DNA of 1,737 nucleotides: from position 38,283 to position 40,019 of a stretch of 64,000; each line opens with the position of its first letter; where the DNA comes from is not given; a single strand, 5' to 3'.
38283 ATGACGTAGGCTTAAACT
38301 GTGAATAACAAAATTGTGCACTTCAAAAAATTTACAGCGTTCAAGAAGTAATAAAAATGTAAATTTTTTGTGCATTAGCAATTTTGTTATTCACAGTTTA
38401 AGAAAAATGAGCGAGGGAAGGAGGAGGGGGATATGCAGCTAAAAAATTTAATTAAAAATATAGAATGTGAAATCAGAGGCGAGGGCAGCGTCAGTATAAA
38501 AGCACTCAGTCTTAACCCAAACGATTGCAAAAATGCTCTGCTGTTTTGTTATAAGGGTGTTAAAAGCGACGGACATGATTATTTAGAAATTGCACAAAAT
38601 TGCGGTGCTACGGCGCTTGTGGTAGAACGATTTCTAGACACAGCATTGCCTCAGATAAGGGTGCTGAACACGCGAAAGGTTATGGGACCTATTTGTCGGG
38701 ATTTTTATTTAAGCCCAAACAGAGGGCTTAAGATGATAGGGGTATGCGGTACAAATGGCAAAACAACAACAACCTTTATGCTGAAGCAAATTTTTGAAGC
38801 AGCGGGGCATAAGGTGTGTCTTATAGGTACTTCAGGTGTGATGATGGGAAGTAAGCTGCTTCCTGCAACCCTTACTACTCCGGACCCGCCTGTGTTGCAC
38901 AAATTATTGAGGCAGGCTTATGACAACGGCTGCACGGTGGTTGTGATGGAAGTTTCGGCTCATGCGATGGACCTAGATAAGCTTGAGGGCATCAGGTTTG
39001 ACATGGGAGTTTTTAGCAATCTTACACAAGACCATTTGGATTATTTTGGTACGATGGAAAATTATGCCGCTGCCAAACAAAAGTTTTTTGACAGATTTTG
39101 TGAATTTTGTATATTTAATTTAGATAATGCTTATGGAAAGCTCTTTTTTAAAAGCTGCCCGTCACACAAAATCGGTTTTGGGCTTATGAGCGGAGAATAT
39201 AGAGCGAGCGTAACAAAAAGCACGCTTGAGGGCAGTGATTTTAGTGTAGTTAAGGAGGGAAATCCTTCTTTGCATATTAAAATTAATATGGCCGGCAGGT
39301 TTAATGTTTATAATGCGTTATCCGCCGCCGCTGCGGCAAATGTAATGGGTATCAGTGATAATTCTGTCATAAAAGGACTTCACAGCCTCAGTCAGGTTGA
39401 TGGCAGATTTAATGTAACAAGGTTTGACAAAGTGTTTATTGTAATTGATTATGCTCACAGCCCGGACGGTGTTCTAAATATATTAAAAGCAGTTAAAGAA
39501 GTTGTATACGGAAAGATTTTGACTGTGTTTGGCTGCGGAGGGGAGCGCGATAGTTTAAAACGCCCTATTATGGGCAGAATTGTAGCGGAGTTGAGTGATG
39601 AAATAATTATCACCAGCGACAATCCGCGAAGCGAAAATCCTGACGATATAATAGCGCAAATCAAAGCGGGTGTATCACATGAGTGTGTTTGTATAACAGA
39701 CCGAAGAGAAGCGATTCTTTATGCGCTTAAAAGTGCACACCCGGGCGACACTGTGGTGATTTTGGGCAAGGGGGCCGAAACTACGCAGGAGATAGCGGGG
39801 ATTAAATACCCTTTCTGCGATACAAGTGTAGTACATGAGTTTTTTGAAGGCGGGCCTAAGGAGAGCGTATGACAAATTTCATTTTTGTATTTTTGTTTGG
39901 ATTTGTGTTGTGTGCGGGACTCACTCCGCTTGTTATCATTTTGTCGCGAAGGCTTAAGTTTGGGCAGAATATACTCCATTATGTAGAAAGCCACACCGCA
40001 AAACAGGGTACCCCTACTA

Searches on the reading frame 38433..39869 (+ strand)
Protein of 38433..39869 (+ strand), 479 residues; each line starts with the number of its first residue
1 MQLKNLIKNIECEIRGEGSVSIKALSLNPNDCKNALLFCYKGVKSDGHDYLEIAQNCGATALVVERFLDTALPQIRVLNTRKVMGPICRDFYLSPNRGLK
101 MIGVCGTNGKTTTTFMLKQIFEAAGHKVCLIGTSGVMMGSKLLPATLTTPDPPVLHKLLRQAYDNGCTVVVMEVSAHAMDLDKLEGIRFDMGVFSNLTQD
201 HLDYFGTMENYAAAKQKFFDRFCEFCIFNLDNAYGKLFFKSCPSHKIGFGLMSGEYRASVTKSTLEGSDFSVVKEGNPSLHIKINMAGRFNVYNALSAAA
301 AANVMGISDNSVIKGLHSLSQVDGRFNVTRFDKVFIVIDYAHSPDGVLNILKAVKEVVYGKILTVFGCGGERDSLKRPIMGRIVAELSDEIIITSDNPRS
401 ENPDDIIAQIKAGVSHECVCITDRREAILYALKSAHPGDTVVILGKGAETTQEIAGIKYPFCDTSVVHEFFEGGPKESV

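Call 55: search_protein_families(library=pfam, proteins=[window:38433-39869:+], max_evalue=0.01)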
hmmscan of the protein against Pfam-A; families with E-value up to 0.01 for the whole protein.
window:38433-39869:+ (479 aa): 3 families
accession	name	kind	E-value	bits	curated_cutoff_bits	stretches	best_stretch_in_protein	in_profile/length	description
PF08245.18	Mur_ligase_M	-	4.7e-49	167.5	24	1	104-302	1-200/200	Mur ligase middle domain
PF02875.26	Mur_ligase_C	-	2.8e-31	109.4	28.4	1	324-447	1-127/127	Mur ligase, glutamate ligase domain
PF01225.30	Mur_ligase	-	0.0032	18.2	21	0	34-81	15-84/95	Mur ligase family, catalytic domain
